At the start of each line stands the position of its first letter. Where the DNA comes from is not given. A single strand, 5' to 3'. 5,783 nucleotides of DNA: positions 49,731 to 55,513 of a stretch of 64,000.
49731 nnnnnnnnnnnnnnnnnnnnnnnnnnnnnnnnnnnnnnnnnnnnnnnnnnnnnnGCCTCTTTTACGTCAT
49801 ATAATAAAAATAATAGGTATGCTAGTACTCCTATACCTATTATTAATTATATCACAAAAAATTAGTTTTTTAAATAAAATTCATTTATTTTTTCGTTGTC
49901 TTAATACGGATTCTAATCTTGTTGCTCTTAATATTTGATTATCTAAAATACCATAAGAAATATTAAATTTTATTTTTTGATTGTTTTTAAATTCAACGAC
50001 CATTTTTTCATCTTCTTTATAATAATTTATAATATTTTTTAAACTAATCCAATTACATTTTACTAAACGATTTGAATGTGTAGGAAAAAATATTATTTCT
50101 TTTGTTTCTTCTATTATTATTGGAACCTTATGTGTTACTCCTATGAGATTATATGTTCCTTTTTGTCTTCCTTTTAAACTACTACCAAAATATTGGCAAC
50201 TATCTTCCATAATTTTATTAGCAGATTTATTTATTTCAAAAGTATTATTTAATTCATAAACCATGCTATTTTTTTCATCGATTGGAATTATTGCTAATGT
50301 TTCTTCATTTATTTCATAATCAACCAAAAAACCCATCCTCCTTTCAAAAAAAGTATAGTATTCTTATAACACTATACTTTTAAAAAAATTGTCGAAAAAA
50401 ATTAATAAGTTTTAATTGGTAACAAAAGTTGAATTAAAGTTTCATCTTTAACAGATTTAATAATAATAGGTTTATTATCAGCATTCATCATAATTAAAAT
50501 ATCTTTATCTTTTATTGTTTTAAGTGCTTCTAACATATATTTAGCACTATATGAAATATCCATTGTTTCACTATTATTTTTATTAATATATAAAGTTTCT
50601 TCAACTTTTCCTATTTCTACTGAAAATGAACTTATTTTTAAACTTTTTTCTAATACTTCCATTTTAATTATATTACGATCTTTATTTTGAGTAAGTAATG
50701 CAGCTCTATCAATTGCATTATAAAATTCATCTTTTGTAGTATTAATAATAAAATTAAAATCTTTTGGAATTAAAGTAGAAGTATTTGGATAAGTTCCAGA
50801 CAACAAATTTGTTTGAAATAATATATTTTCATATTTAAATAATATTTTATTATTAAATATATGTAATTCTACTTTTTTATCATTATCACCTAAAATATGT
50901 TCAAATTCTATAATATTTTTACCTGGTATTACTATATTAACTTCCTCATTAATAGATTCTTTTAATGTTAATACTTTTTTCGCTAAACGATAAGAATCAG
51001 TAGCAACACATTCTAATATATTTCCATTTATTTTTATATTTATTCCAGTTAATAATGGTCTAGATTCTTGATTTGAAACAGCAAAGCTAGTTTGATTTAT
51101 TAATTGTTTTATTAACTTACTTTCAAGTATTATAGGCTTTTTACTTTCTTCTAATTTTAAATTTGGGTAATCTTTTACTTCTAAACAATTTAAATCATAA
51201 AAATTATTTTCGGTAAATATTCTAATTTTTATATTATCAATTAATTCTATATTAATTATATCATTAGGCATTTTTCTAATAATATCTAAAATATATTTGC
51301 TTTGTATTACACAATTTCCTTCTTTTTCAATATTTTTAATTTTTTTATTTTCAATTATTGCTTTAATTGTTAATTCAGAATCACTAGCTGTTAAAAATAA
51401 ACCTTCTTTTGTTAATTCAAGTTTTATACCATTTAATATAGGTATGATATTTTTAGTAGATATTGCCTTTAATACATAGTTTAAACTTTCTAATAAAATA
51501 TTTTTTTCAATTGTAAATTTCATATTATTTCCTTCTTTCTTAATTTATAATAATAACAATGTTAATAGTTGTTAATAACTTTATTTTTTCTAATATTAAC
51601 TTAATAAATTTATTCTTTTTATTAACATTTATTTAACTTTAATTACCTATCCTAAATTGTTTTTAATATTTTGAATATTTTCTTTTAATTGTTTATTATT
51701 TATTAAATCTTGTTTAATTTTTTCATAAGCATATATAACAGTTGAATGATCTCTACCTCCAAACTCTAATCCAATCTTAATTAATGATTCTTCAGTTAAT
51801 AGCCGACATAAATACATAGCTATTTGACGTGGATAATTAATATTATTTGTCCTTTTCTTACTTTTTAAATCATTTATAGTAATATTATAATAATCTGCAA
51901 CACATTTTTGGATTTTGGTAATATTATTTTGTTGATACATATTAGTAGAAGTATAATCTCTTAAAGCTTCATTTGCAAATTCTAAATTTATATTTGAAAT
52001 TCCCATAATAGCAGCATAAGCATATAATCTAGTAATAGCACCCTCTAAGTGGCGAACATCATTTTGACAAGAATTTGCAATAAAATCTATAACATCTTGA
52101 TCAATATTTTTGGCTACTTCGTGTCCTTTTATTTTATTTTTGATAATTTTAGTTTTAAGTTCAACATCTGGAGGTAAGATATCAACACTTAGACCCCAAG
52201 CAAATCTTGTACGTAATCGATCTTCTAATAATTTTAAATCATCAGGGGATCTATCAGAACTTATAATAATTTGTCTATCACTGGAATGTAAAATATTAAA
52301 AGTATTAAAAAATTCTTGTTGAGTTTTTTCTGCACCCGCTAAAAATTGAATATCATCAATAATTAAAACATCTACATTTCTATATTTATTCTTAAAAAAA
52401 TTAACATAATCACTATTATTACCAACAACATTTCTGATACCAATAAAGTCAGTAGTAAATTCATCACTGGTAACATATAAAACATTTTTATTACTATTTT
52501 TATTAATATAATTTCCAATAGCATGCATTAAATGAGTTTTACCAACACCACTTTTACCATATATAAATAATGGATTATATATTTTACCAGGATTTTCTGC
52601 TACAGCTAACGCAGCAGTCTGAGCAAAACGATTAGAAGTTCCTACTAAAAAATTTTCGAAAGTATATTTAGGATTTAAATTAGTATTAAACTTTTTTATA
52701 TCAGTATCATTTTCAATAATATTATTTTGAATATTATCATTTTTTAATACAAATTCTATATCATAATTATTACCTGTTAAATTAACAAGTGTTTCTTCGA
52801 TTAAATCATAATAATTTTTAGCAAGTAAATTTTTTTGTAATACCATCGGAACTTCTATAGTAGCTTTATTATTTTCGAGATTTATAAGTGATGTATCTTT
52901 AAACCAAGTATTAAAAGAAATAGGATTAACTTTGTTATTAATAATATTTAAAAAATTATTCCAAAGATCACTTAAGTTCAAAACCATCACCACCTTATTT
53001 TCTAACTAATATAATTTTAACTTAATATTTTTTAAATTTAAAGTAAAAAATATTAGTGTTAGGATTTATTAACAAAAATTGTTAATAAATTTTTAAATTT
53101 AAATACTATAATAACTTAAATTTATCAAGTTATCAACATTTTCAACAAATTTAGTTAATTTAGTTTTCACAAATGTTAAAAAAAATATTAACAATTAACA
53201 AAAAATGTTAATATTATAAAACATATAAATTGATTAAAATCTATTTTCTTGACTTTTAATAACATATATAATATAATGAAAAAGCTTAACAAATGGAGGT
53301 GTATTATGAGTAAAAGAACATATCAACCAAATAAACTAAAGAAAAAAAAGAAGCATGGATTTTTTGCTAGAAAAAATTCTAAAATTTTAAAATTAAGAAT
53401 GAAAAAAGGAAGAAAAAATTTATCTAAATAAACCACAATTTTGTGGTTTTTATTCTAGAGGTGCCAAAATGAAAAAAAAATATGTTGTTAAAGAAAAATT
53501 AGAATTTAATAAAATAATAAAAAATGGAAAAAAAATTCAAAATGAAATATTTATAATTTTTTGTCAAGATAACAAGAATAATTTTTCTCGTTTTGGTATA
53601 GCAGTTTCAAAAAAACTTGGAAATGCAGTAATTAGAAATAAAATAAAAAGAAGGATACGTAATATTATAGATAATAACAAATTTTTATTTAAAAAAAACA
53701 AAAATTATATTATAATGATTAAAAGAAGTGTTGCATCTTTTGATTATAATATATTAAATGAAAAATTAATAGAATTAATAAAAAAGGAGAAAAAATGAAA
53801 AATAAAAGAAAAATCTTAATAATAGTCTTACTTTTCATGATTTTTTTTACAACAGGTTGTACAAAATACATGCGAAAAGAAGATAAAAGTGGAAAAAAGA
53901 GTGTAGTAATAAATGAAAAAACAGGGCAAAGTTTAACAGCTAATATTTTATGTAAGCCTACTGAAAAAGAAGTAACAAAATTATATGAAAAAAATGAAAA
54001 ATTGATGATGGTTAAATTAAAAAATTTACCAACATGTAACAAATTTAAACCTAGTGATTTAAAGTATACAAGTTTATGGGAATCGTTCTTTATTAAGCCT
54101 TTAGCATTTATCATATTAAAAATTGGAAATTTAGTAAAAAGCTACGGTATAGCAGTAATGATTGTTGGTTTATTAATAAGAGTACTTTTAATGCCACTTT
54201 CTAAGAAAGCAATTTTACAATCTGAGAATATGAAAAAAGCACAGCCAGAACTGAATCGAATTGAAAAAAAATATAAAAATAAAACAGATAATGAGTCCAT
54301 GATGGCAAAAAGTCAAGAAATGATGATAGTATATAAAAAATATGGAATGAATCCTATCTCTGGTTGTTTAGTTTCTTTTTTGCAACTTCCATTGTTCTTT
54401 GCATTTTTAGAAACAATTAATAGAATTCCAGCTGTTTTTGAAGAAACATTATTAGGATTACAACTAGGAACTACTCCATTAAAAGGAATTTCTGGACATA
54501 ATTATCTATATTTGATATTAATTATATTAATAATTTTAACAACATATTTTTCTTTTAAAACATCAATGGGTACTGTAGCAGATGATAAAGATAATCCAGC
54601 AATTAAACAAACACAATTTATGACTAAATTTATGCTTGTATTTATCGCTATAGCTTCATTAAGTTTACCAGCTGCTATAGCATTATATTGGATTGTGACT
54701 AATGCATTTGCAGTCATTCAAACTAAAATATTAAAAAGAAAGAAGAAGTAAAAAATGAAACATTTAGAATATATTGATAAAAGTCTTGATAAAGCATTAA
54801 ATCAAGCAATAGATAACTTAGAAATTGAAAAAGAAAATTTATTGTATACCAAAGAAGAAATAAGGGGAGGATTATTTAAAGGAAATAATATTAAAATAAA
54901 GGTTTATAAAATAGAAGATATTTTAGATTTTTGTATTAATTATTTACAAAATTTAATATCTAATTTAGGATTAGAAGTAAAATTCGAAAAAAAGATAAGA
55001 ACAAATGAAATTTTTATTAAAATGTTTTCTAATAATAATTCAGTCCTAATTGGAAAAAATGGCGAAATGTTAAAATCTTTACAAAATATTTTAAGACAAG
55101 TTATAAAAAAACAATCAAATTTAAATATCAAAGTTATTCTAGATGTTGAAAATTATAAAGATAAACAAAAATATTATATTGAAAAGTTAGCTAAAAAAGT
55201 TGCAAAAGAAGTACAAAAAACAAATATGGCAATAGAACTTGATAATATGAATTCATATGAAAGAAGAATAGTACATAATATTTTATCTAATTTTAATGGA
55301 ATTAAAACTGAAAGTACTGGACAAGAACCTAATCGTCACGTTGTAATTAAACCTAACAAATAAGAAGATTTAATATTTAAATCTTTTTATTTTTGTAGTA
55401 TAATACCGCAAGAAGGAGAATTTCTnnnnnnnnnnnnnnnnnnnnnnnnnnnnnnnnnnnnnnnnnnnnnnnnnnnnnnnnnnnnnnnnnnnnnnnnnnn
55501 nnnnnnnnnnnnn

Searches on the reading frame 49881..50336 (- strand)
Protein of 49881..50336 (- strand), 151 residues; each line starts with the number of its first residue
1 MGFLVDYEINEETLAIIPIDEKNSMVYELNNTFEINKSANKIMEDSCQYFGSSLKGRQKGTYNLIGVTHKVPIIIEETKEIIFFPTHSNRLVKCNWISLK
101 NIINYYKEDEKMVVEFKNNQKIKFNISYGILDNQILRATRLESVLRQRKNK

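Call 47: search_protein_families(library=pfam, proteins=[window:49881-50336:-], max_evalue=0.00001)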
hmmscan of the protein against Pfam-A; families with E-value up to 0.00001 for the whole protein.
window:49881-50336:- (151 aa): 1 family
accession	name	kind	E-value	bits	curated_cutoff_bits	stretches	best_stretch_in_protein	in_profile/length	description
PF06338.17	ComK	-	4.7e-42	143.7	22.3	1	6-149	3-151/152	ComK protein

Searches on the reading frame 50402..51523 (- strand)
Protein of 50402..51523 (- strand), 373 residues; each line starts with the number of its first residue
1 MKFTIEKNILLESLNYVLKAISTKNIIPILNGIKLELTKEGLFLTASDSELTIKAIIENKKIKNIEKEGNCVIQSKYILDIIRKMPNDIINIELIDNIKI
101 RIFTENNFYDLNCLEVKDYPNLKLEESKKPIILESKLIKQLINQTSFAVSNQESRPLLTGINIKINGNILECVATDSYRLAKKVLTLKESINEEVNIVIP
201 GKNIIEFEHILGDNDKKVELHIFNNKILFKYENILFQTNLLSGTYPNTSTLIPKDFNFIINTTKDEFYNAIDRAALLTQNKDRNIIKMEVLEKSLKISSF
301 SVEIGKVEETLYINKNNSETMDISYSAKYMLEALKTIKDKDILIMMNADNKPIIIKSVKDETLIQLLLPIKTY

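Call 47: search_protein_families(library=pfam, proteins=[window:50402-51523:-], max_evalue=0.00001)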
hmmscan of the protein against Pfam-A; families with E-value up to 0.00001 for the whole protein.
window:50402-51523:- (373 aa): 3 families
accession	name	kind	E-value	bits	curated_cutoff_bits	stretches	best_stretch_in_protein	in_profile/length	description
PF02767.21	DNA_pol3_beta_2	-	3.7e-38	130.8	27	1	133-247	2-116/116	DNA polymerase III beta subunit, central domain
PF00712.24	DNA_pol3_beta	-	7.7e-36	123.3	24.4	1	1-122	1-119/120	DNA polymerase III beta subunit, N-terminal domain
PF02768.20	DNA_pol3_beta_3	-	2.2e-26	92.4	27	1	250-370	2-120/121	DNA polymerase III beta subunit, C-terminal domain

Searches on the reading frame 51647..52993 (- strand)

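Call 47: search_protein_families(library=pfam, proteins=[window:51647-52993:-], max_evalue=0.00001)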
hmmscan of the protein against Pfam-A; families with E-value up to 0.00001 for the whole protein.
window:51647-52993:- (448 aa): 6 families
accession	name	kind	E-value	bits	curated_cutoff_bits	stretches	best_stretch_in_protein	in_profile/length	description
PF00308.24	Bac_DnaA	-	1.5e-64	217.5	23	1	106-271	1-162/162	Bacterial DnaA ATPAse domain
PF08299.17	Bac_DnaA_C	-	1.2e-30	105.8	31.5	1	358-426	1-69/69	Bacterial dnaA protein helix-turn-helix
PF11638.13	DnaA_N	-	3.4e-10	39.9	24.6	1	9-69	2-63/65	DnaA N-terminal domain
PF13173.12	AAA_14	-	1.1e-06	29.2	27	1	141-232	4-88/129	AAA domain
PF00004.35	AAA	-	1.4e-06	29.2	21.2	1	143-252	2-113/131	ATPase family associated with various cellular activities (AAA)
PF01637.24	ATPase_2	-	8.4e-06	26.2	33.2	0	139-176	20-56/225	ATPase domain predominantly from Archaea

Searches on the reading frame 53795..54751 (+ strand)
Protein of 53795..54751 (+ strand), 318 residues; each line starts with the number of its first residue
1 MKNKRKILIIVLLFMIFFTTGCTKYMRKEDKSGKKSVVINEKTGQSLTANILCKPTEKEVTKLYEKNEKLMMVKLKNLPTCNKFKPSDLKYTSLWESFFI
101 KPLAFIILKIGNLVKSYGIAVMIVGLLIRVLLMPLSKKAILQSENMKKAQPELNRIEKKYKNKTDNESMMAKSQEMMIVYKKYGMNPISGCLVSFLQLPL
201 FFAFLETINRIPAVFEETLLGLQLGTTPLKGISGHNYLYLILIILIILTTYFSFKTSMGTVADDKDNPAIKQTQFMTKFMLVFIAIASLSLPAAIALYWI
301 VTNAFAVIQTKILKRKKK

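Call 48: search_protein_families(library=pfam, proteins=[window:53795-54751:+], max_evalue=0.00001)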
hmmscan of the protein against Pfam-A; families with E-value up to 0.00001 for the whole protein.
window:53795-54751:+ (318 aa): 1 family
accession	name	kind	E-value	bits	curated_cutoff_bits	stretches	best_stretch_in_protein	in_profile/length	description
PF02096.25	60KD_IMP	-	2e-37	129.1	35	1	117-314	1-162/163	60Kd inner membrane protein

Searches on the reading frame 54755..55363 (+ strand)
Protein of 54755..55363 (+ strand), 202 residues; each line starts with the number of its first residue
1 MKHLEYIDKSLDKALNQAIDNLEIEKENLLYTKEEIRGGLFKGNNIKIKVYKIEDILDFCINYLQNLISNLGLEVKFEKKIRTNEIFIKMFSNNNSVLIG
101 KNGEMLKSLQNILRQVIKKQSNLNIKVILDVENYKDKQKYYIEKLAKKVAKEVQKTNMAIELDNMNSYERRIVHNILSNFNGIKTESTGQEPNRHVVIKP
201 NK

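Call 48: search_protein_families(library=pfam, proteins=[window:54755-55363:+], max_evalue=0.00001)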
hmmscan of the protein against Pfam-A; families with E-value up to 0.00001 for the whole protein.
window:54755-55363:+ (202 aa): 2 families
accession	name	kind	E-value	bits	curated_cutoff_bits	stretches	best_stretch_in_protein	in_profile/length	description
PF01424.28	R3H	-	4.9e-21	75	26.8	1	142-200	3-60/60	R3H domain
PF13083.13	KH_KhpA-B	-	3.8e-08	33.6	32.1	1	61-127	5-71/73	KhpA/KhpB, KH domain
